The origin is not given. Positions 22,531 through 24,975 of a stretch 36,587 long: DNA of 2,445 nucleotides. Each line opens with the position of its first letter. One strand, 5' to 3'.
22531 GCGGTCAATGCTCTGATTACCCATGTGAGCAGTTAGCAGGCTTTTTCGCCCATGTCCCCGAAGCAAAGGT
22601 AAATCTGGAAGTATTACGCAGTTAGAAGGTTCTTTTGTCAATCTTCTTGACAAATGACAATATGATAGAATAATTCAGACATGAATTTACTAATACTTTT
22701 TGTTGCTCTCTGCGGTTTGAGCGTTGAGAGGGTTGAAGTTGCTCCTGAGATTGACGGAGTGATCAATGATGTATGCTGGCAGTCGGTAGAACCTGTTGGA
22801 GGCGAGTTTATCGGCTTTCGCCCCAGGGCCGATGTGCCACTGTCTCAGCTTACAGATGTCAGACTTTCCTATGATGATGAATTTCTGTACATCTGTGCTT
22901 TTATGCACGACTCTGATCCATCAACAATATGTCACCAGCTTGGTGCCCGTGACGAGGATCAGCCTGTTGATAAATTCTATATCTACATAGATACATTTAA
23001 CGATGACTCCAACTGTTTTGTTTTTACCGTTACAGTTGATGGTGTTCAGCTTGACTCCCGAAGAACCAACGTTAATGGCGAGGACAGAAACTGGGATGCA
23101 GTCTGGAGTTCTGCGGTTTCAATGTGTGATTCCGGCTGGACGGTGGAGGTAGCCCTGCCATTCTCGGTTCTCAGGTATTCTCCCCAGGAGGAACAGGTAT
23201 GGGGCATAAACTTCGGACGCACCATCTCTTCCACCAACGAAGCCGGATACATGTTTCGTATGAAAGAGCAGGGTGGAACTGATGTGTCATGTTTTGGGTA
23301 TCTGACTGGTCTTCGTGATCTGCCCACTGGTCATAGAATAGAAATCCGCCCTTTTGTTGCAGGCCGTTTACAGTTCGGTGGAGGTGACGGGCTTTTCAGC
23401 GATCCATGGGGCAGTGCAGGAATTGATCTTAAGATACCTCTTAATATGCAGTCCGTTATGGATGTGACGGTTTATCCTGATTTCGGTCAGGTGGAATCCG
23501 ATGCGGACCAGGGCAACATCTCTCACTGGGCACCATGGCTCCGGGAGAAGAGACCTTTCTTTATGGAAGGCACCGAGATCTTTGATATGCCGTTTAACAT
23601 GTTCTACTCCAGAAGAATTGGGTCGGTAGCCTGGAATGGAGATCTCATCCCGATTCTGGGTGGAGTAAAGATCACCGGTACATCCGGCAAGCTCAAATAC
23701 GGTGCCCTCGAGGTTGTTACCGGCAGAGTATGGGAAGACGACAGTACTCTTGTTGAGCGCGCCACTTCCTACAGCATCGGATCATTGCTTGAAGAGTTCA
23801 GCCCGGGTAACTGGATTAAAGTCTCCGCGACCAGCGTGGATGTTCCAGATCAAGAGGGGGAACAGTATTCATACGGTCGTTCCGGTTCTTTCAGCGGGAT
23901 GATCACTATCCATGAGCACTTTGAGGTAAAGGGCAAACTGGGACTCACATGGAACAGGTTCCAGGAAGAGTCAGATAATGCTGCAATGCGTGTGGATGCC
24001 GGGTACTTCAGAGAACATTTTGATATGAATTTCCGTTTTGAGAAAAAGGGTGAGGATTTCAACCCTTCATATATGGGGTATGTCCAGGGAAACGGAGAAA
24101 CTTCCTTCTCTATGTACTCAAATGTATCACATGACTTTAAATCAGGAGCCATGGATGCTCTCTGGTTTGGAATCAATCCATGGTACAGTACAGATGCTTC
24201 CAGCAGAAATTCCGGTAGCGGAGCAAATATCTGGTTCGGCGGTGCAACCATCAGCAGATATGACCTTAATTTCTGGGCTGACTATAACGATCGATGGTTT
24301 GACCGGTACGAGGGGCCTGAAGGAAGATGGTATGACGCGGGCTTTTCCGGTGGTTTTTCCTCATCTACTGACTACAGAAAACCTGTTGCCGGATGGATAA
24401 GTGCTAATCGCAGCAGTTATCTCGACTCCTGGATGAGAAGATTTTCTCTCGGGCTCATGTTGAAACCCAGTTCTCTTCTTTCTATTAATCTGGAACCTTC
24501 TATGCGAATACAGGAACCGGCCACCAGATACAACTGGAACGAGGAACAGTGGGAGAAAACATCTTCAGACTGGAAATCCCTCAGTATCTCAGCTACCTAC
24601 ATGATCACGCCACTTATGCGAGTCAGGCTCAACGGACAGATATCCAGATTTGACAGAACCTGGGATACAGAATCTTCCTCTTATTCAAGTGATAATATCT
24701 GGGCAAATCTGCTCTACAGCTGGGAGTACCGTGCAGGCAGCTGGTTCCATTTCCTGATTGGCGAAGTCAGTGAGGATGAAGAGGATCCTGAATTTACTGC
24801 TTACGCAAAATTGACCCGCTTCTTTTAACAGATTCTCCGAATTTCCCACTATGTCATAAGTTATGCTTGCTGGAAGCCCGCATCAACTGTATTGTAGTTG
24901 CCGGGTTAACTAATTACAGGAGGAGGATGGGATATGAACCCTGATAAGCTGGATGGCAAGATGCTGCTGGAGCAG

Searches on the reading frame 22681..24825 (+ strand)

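Call 42: search_protein_families(library=pfam, proteins=[window:22681-24825:+], max_evalue=0.0001)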
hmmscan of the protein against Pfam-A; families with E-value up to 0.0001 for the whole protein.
window:22681-24825:+ (715 aa): 2 families
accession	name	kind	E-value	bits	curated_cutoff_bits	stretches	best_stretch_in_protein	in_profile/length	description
PF19313.5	DUF5916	-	1.3e-23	84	22.6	1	219-617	4-428/572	Domain of unknown function (DUF5916)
PF06452.16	CBM9_1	-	3.5e-05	24.2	23.4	1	24-178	1-146/185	Carbohydrate family 9 binding domain-like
